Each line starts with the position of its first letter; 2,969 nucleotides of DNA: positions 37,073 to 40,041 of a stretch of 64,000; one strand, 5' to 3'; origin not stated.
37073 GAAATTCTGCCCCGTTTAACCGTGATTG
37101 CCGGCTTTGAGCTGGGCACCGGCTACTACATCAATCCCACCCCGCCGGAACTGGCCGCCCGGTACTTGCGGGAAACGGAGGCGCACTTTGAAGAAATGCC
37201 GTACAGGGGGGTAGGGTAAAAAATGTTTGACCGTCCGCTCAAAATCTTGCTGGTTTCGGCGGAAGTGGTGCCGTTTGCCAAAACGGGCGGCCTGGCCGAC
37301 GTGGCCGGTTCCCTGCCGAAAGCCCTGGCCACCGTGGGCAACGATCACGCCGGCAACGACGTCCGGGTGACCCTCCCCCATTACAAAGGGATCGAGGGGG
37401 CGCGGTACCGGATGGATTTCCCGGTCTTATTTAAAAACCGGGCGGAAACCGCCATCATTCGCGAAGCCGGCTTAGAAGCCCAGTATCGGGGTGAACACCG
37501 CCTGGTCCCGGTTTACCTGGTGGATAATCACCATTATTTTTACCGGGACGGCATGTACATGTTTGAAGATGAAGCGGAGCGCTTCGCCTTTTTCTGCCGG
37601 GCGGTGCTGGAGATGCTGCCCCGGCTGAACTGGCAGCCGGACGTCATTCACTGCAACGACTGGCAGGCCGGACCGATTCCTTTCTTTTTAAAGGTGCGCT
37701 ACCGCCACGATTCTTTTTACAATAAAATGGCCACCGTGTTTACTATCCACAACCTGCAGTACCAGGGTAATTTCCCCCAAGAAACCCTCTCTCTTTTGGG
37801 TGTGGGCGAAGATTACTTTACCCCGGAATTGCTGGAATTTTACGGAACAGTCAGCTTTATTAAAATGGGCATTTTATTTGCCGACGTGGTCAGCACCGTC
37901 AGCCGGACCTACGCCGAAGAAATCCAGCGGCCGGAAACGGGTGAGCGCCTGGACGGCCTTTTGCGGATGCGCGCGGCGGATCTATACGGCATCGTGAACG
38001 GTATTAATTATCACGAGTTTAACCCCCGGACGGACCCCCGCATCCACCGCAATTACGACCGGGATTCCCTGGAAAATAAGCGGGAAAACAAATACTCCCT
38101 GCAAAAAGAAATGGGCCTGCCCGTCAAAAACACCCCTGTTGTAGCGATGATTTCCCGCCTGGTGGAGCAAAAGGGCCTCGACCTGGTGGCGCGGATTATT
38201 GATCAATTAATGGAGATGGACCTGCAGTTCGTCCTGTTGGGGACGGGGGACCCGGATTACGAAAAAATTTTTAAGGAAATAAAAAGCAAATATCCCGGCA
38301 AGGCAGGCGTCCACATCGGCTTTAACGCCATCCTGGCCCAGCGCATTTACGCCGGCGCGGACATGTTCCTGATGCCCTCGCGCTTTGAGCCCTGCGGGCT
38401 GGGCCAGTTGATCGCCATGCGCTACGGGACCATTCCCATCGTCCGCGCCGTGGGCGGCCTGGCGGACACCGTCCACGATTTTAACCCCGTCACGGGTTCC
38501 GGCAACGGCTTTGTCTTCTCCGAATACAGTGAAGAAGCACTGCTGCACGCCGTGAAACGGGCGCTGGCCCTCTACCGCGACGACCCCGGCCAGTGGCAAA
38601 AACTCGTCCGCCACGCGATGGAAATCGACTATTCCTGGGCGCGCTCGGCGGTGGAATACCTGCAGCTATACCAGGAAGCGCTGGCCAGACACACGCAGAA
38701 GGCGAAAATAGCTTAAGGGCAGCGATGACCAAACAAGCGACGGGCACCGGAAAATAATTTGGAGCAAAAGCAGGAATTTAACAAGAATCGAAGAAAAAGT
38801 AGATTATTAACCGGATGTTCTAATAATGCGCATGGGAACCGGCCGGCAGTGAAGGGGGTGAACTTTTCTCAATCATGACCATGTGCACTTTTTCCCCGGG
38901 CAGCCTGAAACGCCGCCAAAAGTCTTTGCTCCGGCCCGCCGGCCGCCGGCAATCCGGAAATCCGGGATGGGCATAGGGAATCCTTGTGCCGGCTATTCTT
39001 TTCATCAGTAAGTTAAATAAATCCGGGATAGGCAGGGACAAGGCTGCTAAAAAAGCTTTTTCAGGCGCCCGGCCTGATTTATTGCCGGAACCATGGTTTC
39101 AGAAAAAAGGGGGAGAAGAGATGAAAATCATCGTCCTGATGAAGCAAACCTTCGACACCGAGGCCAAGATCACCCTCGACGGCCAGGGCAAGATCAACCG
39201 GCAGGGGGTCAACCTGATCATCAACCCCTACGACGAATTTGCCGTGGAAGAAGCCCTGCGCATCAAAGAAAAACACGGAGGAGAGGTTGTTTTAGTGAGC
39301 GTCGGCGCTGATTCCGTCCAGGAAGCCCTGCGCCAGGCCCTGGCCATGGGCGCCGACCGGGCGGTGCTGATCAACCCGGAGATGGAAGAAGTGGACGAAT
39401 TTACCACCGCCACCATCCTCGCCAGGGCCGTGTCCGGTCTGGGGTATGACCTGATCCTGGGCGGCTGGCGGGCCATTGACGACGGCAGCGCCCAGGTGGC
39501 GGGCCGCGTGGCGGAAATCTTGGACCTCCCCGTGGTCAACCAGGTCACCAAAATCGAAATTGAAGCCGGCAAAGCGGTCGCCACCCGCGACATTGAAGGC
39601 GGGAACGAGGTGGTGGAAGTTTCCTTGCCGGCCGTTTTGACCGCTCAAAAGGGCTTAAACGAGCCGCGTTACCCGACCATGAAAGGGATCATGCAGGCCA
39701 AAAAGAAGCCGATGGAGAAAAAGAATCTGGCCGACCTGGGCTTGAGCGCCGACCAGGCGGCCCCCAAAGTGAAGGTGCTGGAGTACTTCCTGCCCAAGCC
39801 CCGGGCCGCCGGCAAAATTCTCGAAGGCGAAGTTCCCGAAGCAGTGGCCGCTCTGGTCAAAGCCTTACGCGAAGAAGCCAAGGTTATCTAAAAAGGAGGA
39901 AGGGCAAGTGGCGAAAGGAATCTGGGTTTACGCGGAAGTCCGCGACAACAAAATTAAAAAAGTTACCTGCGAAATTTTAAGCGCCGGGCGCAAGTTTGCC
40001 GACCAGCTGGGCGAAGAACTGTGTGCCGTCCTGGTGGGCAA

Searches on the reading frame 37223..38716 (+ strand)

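Call 42: search_protein_families(library=pfam, proteins=[window:37223-38716:+], max_evalue=0.001)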
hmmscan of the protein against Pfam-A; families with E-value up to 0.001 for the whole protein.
window:37223-38716:+ (497 aa): 6 families
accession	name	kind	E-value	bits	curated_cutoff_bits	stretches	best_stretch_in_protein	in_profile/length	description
PF08323.17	Glyco_transf_5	-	1.1e-82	277.8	22.7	1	7-248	1-238/239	Starch synthase catalytic domain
PF00534.26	Glycos_transf_1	-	9.4e-18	64.8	26.4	1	301-450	12-158/172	Glycosyl transferases group 1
PF13692.12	Glyco_trans_1_4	-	5.1e-14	53.2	27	1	305-448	2-140/142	Glycosyl transferases group 1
PF20706.3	GT4-conflict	-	1.3e-05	24.8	26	1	300-476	193-382/385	Family 4 Glycosyltransferase in conflict systems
PF13579.12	Glyco_trans_4_4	-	0.00027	21.7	29.7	0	87-235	32-143/158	Glycosyl transferase 4-like domain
PF13439.12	Glyco_transf_4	-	0.00032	21.2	28.5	0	116-236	52-150/170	Glycosyltransferase Family 4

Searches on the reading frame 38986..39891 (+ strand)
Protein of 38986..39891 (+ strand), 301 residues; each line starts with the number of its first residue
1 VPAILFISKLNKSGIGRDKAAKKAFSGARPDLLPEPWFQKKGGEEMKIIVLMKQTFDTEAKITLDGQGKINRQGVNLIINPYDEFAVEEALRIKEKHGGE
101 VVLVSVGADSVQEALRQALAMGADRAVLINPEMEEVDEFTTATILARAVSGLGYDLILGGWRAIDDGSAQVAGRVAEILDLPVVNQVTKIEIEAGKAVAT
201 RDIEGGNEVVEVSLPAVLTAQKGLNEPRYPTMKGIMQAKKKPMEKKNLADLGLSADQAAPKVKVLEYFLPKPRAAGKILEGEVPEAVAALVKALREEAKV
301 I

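Call 42: search_protein_families(library=pfam, proteins=[window:38986-39891:+], max_evalue=0.001)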
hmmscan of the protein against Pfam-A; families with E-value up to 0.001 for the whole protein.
window:38986-39891:+ (301 aa): 1 family
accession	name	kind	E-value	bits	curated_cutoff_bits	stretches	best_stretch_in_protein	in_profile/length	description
PF01012.27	ETF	-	8.9e-49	166.2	26.7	1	69-250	3-180/181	Electron transfer flavoprotein domain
